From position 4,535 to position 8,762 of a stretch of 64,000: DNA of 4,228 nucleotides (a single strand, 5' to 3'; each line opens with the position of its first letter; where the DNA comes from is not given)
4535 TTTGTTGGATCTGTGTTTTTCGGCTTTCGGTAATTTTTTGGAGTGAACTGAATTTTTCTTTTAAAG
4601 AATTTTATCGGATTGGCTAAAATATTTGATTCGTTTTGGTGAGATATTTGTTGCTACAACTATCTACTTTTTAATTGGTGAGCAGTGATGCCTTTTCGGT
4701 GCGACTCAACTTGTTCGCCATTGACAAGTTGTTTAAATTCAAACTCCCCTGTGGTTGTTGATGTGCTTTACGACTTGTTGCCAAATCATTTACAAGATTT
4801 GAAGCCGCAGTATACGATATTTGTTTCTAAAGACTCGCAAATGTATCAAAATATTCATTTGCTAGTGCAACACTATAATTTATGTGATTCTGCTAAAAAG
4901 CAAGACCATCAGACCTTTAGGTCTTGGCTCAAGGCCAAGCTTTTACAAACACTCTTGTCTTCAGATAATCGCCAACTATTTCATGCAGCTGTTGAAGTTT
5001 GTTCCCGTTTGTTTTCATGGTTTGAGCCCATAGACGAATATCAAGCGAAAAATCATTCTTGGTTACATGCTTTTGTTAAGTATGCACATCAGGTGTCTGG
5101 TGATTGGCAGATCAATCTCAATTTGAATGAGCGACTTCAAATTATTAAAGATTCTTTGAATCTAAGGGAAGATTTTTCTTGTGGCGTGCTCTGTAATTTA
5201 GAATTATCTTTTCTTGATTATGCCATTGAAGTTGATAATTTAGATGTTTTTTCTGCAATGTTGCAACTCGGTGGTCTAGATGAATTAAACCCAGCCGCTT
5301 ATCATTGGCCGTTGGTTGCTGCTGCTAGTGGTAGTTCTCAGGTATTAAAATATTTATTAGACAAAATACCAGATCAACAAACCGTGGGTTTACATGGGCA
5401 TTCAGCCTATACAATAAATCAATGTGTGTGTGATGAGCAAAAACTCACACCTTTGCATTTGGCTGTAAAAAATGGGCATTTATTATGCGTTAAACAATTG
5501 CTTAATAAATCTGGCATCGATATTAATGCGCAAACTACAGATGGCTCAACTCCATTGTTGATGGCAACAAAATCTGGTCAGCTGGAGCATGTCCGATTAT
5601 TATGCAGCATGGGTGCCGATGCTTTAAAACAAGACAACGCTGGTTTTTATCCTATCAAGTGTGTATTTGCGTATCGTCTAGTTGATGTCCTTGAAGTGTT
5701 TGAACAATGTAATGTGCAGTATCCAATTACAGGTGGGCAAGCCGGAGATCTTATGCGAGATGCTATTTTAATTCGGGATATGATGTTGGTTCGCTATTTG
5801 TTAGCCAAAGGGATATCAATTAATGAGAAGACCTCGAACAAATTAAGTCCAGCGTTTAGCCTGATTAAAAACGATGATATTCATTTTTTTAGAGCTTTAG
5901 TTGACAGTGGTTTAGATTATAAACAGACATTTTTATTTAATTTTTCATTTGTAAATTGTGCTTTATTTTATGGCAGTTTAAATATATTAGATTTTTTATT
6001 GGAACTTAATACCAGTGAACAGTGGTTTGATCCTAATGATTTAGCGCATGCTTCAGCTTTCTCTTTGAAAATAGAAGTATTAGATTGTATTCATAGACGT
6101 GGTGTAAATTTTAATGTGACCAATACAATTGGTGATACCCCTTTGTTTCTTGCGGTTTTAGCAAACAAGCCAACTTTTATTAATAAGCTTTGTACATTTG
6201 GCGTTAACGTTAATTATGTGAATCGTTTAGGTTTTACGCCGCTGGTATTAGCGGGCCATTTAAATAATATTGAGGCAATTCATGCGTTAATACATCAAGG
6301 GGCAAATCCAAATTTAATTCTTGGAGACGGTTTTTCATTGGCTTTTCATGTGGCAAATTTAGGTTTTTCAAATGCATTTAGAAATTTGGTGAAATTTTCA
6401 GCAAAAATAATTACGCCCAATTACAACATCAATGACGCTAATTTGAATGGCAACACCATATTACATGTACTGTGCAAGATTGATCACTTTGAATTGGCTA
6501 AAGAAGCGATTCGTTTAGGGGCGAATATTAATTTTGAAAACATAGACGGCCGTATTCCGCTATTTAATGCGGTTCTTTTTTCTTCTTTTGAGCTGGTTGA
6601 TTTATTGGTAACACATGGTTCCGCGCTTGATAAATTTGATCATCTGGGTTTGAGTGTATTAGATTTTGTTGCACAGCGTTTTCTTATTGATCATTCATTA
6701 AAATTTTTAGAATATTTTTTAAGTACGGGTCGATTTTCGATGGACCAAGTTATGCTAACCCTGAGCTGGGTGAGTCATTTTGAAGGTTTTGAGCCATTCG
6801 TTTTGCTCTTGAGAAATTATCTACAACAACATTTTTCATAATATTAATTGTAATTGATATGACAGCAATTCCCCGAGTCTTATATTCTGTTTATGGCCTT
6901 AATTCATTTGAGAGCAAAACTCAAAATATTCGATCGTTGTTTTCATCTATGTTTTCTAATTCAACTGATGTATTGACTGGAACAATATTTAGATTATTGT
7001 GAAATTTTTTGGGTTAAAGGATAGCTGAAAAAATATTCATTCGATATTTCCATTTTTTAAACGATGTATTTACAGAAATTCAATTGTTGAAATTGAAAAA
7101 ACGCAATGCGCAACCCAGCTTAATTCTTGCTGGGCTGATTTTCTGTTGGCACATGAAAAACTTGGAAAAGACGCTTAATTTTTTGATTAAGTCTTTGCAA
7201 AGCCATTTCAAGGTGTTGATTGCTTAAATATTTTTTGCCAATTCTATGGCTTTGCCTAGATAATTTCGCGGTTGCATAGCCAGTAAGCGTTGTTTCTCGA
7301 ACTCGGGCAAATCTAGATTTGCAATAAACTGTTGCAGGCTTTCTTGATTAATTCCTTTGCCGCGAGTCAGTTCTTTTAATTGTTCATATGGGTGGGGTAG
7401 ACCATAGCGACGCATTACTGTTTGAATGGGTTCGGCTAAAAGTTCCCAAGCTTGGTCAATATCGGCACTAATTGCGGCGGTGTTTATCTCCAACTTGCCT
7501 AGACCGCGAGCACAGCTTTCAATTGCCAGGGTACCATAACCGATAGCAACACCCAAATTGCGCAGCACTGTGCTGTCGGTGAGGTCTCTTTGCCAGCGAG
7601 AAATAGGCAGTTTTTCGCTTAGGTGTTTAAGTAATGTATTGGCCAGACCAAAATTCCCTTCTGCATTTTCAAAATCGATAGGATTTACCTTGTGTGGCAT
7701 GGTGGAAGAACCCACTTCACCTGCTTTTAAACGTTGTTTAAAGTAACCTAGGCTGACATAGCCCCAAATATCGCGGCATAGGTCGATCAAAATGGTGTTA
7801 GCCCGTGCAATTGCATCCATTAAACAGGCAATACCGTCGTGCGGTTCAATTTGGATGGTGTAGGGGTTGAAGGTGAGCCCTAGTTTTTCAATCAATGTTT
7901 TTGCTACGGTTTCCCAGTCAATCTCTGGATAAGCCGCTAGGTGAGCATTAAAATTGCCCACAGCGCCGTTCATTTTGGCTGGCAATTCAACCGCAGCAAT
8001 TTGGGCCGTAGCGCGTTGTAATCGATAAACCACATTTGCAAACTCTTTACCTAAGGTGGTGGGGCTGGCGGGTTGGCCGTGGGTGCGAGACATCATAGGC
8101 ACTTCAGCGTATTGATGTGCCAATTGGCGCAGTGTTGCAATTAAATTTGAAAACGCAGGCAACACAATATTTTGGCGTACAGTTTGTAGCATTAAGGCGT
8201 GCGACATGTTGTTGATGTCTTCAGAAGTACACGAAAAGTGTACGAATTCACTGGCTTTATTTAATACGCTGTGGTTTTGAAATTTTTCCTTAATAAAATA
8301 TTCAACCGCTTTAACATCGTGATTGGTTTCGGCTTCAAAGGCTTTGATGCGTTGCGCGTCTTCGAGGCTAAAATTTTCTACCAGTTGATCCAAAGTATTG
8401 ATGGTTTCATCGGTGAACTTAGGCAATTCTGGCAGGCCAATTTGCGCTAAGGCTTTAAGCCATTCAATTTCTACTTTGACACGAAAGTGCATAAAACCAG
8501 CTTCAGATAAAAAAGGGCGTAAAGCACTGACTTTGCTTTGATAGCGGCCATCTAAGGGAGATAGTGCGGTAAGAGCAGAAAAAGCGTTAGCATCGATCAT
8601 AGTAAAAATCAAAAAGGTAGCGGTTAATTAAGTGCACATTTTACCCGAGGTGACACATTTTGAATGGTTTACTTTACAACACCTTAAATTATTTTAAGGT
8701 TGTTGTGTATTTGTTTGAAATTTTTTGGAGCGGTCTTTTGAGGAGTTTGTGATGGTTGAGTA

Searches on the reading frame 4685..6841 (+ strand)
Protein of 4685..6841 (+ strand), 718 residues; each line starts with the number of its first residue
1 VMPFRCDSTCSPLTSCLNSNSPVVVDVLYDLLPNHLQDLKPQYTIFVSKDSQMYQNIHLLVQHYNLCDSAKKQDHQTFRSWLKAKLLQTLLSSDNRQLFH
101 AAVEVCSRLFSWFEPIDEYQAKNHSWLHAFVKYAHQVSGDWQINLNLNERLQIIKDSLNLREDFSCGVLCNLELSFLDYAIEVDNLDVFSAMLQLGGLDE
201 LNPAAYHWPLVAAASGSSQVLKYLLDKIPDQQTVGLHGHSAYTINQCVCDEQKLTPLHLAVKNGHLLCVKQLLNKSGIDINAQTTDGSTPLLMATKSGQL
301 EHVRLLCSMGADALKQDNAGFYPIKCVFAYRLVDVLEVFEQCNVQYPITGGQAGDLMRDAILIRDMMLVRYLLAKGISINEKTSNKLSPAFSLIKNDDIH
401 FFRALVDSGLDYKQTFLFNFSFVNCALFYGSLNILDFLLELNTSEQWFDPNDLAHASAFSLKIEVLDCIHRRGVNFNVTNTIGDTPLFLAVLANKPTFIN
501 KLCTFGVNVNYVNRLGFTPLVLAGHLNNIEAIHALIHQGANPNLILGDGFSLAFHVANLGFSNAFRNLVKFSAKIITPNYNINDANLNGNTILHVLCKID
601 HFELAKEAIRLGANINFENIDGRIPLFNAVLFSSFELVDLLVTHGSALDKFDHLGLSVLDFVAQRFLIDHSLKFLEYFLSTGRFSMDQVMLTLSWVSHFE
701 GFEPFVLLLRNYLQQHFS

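Call 3: search_protein_families(library=pfam, proteins=[window:4685-6841:+], max_evalue=10)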
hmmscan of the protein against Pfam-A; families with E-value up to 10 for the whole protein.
window:4685-6841:+ (718 aa): 8 families
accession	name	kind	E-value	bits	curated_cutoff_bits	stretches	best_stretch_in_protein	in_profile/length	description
PF12796.13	Ank_2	-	5.2e-43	146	27.3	5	248-317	24-90/90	Ankyrin repeats (3 copies)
PF00023.36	Ank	-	7.9e-32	108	21.1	5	254-284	3-32/33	Ankyrin repeat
PF13637.12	Ank_4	-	1.6e-27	95.3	22.7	9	257-306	1-49/50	Ankyrin repeats (many copies)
PF13606.12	Ank_3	-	3.4e-27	91.5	22.3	5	254-282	3-30/30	Ankyrin repeat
PF13857.12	Ank_5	-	4.2e-16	59.3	27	3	251-291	14-53/56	Ankyrin repeats (many copies)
PF23745.1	ANK_LRRK2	-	0.0099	16.2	27.5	0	590-646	32-88/130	LRRK2 ANK repeat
PF24521.3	Ank_KRIT1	-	0.025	14.7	80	2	254-307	47-105/149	KRIT1 ankyrin-repeats domain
PF23149.1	UBA_Crd2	-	0.12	13.1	27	1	4-37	11-44/108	Cdr2 UBA domain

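Call 45: search_protein_families(library=ncbifam, proteins=[window:4685-6841:+], max_evalue=1)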
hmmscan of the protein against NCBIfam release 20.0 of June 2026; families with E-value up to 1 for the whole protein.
window:4685-6841:+ (718 aa): 12 families
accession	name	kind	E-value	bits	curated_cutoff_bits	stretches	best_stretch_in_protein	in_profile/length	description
NF043029.1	T4SS_AnkY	equivalog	3.5e-18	65.4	600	3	244-329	450-533/543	Dot/Icm T4SS effector AnkY/LegA9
NF043022.1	T4SS_AnkG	equivalog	3.3e-17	62.4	500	3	239-309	352-425/455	Dot/Icm T4SS effector AnkG/AnkZ/LegA7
NF043023.1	T4SS_AnkH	equivalog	6.9e-17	61.3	600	3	462-551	11-100/467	Dot/Icm T4SS effector AnkH/LegA3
NF043028.1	T4SS_AnkX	equivalog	1.8e-12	46.3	1400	2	257-328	552-623/938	Dot/Icm T4SS effector AnkN/AnkX/LegA8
NF041931.2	MzaA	equivalog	1.3e-11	44.1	800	2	255-320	3-68/726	MZA anti-phage system associated sigma-70 family RNA polymerase sigma factor MzaA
NF043019.1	T4SS_AnkC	equivalog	1.1e-07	31.2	450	2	250-315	164-229/459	Dot/Icm T4SS effector AnkC/LegA12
NF043024.1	T4SS_AnkI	equivalog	1.2e-06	27.6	550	1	244-320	198-275/439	Dot/Icm T4SS effector AnkI/LegAS4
TIGR00870.1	trp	subfamily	4.9e-06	24.9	498.75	2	227-283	109-160/747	transient-receptor-potential calcium channel protein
NF043021.1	T4SS_AnkF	equivalog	0.0033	15.8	1000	1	256-313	588-645/917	Dot/Icm T4SS effector AnkF/LegA14/Ceg31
NF043025.1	T4SS_AnkJ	equivalog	0.007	16.1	300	1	330-387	68-123/247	Dot/Icm T4SS effector AnkJ/LegA11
TIGR00666.1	PBP4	equivalog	0.03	13.1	107.8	1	219-289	159-232/397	D-alanyl-D-alanine carboxypeptidase/D-alanyl-D-alanine endopeptidase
NF011500.0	PRK14938.1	equivalog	0.071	12.1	362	1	15-108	204-296/387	Ser-tRNA(Thr) hydrolase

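Call 74: find_homologous_proteins(query=window:4688-6841:+, max_evalue=1e-10)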
Query window:4688-6841:+ (717 aa): 562 proteins with E <= 1e-10 among 8000 candidates; the best 120 are listed.
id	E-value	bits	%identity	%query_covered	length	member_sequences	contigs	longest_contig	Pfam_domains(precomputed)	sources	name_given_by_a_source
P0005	0.0e+0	1627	99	100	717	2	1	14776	PF13606.13,PF13857.13,PF12796.14,PF00023.37,PF13637.13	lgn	-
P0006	2.5e-44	170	25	57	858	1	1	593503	PF01582.26,PF13606.13,PF13857.13,PF23745.2,PF12796.14,PF00023.37,PF13637.13,PF13676.12,PF24407.3,PF24521.3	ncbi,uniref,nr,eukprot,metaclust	ncbi:serine/threonine-protein phosphatase 6 regulatory ankyrin repeat subunit B-like [Lingula anatin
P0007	2.7e-42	163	25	54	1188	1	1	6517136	PF12678.14,PF13606.13,PF13857.13,PF12796.14,PF00023.37,PF13637.13,PF13639.13,PF24521.3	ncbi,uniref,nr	ncbi:ankyrin repeat domain-containing protein [Endozoicomonas euniceicola]|uniref:Ankyrin repeat dom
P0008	4.3e-42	163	23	65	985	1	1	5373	PF13606.13,PF13857.13,PF28177.1,PF23745.2,PF12796.14,PF00023.37,PF13637.13,PF24521.3,PF26344.1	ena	-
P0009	1.6e-41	161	24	57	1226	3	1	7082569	PF13606.13,PF13857.13,PF12796.14,PF00023.37,PF13637.13,PF24521.3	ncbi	-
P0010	1.7e-41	161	25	55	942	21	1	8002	PF13606.13,PF13857.13,PF28177.1,PF23745.2,PF12796.14,PF00023.37,PF13637.13,PF24521.3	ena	-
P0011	2.6e-41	160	26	53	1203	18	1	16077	PF13606.13,PF13857.13,PF12796.14,PF00023.37,PF13637.13,PF24521.3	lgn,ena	-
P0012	6.6e-41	159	25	56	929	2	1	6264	PF13606.13,PF13857.13,PF23745.2,PF12796.14,PF00023.37,PF13637.13,PF24521.3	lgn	-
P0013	2.0e-40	157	24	57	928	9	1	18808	PF13606.13,PF13857.13,PF28177.1,PF23745.2,PF12796.14,PF00023.37,PF13637.13,PF24521.3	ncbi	-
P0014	6.2e-39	152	23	70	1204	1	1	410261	PF13606.13,PF13857.13,PF23745.2,PF12796.14,PF00023.37,PF13637.13,PF24521.3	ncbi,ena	-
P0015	7.4e-39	152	24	57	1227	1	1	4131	PF13606.13,PF13857.13,PF23745.2,PF12796.14,PF00023.37,PF13637.13,PF24521.3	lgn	-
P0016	2.1e-38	151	23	56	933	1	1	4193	PF13606.13,PF13857.13,PF28177.1,PF12796.14,PF00023.37,PF13637.13,PF24521.3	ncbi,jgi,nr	ncbi:MAG: ankyrin repeat domain-containing protein [Treponema sp.]|jgi:ankyrin repeat protein|nr:ank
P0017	3.4e-38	150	24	54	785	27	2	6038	PF13606.13,PF13857.13,PF23745.2,PF12796.14,PF00023.37,PF13637.13,PF24521.3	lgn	-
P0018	5.7e-38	149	24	55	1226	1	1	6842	PF13606.13,PF13857.13,PF28177.1,PF23745.2,PF12796.14,PF00023.37,PF13637.13,PF24407.3,PF24521.3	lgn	-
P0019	4.7e-37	146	25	58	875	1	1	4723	PF13606.13,PF13857.13,PF12796.14,PF00023.37,PF13637.13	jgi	jgi:ankyrin repeat protein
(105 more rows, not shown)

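Call 75: find_encoding_contigs(protein=P0005, flank=10000, max_places=4)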
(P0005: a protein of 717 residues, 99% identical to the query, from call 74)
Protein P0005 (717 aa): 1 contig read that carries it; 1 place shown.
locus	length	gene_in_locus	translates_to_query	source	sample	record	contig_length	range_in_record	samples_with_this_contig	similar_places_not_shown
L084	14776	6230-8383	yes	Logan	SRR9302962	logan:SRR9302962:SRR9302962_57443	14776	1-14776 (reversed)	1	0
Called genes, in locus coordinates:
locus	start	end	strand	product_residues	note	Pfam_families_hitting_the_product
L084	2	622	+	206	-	?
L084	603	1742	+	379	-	PF00696:AA_kinase, PF01472:PUA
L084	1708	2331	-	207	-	PF00293:NUDIX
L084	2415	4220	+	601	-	PF00587:tRNA-synt_2b, PF04073:tRNA_edit, PF03129:HGTP_anticodon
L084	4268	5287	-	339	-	PF00646:F-box (faint), PF12937:F-box-like (faint)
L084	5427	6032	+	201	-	PF01464:SLT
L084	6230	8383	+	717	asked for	PF13606:Ank_3 (faint), PF12796:Ank_2, PF13857:Ank_5 (weak), PF00023:Ank, PF13637:Ank_4 (weak), PF12796:Ank_2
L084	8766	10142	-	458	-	PF00206:Lyase_1, PF08328:ASL_C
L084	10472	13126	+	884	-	PF05954:Phage_GPD, PF04717:Phage_base_V, PF13296:T6SS_Vgr, PF10106:DUF2345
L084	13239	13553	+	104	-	PF09723:Zn_ribbon_8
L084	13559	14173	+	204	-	PF04367:DUF502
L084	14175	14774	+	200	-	?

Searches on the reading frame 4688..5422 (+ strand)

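Call 44: search_protein_families(library=pfam, proteins=[window:4688-5422:+], max_evalue=10)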
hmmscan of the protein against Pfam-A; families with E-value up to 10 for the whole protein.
seq(245 aa): 4 families
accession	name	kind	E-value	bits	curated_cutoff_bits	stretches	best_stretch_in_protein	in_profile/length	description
PF13606.12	Ank_3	-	0.0023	18.7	22.3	1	210-229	8-27/30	Ankyrin repeat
PF12796.13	Ank_2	-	0.028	15.4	27.3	1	163-226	20-82/90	Ankyrin repeats (3 copies)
PF23149.1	UBA_Crd2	-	0.033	14.9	27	1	3-36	11-44/108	Cdr2 UBA domain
PF08721.17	Tn7_Tnp_TnsA_C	-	0.49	11.3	23.4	1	50-88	4-43/83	TnsA endonuclease C terminal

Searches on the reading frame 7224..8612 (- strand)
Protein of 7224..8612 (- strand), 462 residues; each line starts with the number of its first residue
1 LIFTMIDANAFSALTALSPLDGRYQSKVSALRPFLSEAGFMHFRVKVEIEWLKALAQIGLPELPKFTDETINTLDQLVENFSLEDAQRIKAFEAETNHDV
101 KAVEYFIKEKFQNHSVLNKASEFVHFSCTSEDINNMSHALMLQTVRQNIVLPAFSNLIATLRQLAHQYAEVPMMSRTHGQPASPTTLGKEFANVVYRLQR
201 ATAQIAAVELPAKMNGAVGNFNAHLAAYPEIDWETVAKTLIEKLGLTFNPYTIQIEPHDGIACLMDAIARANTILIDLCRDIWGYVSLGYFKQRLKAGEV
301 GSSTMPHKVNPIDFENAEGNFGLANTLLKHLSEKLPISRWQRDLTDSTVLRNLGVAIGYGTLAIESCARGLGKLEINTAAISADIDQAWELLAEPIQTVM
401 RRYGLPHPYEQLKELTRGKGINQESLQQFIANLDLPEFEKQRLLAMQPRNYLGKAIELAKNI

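Call 3: search_protein_families(library=pfam, proteins=[window:7224-8612:-], max_evalue=10)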
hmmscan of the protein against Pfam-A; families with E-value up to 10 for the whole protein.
window:7224-8612:- (462 aa): 4 families
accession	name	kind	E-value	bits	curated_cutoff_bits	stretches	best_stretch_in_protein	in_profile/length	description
PF00206.25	Lyase_1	-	1.9e-63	215.2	27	1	22-319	1-305/312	Lyase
PF08328.16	ASL_C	-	7e-49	165.1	35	1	338-452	1-115/115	Adenylosuccinate lyase C-terminal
PF06648.16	AcMNPV_Ac75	-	0.058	13.8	24.4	1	99-143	69-114/122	Autographa californica nuclear polyhedrosis virus (AcMNPV), Ac75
PF12638.12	Staygreen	-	0.14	12.4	27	1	84-136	86-138/147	Staygreen protein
